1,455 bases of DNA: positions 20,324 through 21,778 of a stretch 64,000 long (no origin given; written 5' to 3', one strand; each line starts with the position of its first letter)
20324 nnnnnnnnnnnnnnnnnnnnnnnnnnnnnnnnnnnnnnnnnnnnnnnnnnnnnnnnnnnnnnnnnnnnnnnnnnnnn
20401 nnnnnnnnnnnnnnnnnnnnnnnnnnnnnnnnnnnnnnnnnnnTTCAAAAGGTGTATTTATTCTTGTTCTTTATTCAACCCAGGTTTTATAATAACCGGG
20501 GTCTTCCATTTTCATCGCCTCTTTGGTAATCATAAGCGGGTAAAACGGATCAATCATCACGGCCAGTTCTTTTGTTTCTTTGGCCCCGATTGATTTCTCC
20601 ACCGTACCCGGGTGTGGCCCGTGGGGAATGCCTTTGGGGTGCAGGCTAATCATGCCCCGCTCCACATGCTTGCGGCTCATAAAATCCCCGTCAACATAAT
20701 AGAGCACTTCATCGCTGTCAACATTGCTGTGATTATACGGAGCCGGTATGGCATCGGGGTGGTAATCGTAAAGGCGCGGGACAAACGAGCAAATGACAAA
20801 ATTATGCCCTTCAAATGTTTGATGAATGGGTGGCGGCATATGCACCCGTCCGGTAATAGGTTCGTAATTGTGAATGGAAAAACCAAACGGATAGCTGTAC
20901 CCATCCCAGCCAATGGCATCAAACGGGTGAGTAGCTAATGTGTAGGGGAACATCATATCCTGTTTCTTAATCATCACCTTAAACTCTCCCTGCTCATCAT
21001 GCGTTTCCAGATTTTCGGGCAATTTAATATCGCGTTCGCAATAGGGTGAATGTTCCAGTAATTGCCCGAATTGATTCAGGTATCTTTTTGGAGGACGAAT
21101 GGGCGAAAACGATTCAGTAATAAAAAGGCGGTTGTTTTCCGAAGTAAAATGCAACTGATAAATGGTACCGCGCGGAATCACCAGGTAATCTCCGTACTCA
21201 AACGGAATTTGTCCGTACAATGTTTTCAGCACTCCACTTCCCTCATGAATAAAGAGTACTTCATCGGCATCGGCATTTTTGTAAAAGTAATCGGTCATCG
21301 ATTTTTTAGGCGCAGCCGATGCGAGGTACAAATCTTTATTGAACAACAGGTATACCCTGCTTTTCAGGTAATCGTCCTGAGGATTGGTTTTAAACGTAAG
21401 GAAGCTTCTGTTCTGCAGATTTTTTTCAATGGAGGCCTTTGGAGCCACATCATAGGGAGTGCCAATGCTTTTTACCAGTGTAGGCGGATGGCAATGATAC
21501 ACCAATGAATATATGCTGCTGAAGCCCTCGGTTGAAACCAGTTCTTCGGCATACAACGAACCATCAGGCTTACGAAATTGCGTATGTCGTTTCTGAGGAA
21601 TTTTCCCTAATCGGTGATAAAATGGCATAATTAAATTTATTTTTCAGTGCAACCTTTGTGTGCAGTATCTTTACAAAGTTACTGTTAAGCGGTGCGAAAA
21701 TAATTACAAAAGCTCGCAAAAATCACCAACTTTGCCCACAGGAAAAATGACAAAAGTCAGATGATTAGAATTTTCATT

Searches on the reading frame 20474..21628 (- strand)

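Call 81: search_protein_families(library=pfam, proteins=[window:20474-21628:-], max_evalue=0.00001)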
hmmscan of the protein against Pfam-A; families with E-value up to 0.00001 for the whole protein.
window:20474-21628:- (385 aa): 1 family
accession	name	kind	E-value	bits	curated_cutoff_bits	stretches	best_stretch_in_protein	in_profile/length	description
PF20510.4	HgmA_N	-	5.6e-11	42.7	20.2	1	108-250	133-271/273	Homogentisate 1,2-dioxygenase N-terminal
